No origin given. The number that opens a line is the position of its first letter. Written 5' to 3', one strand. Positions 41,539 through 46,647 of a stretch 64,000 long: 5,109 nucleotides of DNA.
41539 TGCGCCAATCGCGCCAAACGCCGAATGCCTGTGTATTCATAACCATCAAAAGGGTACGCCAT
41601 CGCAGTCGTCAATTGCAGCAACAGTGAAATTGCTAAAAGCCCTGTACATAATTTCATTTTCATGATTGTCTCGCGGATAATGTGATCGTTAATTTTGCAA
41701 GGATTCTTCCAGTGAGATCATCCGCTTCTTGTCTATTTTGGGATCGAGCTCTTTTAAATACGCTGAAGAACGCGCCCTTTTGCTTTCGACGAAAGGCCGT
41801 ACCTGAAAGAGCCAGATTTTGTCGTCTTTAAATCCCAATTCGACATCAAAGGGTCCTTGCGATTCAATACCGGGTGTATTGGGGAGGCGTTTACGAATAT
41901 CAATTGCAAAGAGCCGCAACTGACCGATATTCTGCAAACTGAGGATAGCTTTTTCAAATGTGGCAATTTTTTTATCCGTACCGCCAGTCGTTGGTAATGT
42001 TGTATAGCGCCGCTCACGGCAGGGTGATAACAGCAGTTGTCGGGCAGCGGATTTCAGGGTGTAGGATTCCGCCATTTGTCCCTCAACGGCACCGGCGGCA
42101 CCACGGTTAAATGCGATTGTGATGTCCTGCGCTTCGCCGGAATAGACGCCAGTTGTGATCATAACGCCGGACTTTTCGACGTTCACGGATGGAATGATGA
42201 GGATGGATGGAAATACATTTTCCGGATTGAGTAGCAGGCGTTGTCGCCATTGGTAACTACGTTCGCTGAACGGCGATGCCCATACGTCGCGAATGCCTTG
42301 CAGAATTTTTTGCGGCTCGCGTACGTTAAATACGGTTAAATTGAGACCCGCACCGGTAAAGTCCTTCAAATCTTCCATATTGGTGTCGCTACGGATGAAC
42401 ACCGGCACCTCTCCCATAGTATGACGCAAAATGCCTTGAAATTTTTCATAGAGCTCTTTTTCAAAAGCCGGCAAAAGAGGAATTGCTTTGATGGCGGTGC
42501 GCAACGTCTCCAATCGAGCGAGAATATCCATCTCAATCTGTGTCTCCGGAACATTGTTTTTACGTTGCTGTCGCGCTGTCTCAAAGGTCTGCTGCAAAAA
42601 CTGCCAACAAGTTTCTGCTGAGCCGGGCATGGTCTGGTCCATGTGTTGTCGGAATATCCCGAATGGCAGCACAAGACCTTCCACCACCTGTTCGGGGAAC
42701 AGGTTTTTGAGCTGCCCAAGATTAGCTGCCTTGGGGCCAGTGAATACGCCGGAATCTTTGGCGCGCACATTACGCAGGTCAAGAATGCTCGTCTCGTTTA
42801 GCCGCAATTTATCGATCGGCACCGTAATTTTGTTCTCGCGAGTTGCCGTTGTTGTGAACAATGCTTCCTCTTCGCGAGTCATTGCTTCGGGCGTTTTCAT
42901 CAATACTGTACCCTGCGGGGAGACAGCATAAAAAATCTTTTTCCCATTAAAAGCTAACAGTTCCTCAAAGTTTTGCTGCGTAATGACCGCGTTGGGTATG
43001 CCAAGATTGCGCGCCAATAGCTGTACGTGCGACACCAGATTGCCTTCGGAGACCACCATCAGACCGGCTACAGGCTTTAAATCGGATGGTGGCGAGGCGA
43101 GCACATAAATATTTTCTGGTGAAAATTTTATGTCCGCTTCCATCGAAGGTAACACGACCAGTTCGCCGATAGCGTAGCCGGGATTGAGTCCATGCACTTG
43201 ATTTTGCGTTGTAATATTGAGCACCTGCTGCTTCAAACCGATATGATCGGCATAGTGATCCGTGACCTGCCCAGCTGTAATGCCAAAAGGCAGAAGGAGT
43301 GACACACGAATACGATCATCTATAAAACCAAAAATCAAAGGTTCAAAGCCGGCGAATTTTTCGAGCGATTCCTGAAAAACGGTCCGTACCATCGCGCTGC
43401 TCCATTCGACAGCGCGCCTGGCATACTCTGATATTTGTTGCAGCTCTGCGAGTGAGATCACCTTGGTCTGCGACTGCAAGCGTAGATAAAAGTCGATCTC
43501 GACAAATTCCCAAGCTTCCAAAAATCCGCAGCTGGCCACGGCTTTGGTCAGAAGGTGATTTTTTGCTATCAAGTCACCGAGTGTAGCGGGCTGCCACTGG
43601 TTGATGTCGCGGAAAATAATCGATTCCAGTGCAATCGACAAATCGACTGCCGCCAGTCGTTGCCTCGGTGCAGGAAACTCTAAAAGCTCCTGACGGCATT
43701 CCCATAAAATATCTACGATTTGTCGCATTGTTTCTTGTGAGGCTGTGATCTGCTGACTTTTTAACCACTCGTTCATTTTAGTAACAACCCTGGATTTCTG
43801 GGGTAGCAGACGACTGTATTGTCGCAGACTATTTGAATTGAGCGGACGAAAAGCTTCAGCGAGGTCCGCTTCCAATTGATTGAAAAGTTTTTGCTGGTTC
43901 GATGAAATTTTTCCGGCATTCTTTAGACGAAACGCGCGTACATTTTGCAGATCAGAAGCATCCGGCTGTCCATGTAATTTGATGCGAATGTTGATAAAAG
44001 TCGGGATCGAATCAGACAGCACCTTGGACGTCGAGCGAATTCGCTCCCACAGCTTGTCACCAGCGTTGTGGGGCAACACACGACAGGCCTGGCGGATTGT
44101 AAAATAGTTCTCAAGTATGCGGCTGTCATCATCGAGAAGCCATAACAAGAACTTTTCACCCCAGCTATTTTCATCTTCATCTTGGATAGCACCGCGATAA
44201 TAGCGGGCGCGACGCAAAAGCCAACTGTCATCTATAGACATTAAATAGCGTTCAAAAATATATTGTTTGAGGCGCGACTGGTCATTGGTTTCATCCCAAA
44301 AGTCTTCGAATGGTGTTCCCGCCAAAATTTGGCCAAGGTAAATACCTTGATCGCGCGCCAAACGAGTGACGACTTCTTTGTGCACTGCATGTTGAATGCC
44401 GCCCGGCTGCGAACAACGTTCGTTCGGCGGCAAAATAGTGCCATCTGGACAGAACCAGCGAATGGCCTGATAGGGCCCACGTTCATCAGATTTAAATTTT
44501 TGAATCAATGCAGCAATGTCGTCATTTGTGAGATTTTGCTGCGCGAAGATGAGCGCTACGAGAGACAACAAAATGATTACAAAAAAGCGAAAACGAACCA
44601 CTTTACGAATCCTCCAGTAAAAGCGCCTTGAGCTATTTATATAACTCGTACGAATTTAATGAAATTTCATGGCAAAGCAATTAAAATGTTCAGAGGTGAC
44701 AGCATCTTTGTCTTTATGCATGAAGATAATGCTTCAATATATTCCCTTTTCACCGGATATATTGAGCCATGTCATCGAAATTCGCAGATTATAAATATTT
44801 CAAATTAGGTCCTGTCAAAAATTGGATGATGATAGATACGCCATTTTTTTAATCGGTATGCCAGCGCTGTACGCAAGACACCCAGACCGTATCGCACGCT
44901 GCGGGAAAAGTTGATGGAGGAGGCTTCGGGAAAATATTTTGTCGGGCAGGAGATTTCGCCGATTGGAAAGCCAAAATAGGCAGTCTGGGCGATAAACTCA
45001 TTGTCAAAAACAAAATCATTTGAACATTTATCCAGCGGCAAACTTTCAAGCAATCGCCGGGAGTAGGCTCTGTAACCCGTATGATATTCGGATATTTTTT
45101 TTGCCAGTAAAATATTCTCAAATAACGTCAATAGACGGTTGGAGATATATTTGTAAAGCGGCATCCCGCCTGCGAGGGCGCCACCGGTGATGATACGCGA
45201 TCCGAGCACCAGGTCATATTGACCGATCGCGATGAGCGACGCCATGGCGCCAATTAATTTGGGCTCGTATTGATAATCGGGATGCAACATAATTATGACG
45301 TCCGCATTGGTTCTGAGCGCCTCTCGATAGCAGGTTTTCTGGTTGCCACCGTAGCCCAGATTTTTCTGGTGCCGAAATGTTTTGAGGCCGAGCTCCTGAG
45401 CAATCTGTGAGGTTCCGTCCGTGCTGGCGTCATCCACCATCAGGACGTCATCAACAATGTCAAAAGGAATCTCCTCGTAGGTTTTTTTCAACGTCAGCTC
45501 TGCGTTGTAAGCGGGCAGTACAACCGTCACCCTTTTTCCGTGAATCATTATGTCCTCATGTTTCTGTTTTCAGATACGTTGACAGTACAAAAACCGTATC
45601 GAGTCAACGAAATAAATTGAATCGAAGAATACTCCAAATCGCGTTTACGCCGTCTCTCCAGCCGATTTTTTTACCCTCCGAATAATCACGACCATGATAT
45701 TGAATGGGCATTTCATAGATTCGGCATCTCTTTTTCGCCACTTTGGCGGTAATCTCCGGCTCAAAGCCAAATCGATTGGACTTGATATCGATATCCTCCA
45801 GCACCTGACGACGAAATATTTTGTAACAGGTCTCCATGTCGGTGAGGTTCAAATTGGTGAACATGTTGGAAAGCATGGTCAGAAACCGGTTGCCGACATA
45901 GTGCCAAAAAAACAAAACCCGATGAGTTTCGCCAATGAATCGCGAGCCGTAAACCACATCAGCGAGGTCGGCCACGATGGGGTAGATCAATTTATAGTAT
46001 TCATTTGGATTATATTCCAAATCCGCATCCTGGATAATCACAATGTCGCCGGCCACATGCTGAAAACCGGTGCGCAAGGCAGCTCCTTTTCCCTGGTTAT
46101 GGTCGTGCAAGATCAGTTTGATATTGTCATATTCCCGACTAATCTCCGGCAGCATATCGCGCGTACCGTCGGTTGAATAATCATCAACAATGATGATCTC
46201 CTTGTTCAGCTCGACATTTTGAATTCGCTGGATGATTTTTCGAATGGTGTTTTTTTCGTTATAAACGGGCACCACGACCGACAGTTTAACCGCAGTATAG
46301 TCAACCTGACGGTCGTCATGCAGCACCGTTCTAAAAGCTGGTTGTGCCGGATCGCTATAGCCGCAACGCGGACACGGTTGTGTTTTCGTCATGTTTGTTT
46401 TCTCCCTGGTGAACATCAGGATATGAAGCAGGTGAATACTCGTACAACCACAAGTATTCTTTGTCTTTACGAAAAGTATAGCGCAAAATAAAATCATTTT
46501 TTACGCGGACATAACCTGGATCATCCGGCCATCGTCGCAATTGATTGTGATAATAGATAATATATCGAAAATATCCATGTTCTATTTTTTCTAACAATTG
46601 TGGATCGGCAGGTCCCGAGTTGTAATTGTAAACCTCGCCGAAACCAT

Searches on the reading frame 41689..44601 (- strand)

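Call 9: search_protein_families(library=pfam, proteins=[window:41689-44601:-], max_evalue=0.0001)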
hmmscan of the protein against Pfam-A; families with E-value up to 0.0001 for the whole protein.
window:41689-44601:- (970 aa): 1 family
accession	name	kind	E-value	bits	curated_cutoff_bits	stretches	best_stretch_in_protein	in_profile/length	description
PF01326.24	PPDK_N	-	3e-24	86.3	27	1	622-949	5-321/328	Pyruvate phosphate dikinase, AMP/ATP-binding domain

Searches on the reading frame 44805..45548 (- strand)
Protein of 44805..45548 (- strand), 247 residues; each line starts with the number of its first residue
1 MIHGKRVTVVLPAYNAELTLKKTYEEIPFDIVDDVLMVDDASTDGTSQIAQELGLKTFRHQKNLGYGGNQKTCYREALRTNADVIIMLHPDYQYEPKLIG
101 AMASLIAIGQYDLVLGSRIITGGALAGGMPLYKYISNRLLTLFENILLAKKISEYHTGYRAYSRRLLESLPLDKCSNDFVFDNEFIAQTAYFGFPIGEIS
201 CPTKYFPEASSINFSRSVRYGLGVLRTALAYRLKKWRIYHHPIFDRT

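Call 26: search_protein_families(library=pfam, proteins=[window:44805-45548:-], max_evalue=0.0001)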
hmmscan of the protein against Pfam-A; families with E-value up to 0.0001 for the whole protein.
window:44805-45548:- (247 aa): 1 family
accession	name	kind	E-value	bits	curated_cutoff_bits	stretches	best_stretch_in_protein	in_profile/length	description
PF00535.33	Glycos_transf_2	-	1.3e-20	74.5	23.3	1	8-169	1-166/168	Glycosyl transferase family 2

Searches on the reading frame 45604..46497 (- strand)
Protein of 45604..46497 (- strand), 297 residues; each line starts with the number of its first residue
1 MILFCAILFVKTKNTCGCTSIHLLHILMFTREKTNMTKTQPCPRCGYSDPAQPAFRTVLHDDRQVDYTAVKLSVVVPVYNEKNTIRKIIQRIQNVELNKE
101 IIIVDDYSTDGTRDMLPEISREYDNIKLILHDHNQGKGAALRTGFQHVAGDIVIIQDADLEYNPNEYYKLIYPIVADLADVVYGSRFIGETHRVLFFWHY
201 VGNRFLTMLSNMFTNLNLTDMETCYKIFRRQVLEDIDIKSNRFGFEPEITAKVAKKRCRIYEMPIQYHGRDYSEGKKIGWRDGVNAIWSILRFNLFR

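Call 26: search_protein_families(library=pfam, proteins=[window:45604-46497:-], max_evalue=0.0001)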
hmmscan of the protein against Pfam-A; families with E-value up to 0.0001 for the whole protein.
window:45604-46497:- (297 aa): 3 families
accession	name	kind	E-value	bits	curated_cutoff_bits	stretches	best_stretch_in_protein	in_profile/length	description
PF00535.33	Glycos_transf_2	-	8.2e-39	133.7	23.3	1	73-236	1-167/168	Glycosyl transferase family 2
PF13641.12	Glyco_tranf_2_3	-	7.5e-09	36.4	27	1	72-160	3-97/230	Glycosyltransferase like family 2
PF10111.15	Glyco_tranf_2_2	-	1.5e-07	31.7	27.3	1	73-169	1-101/276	Glycosyltransferase like family 2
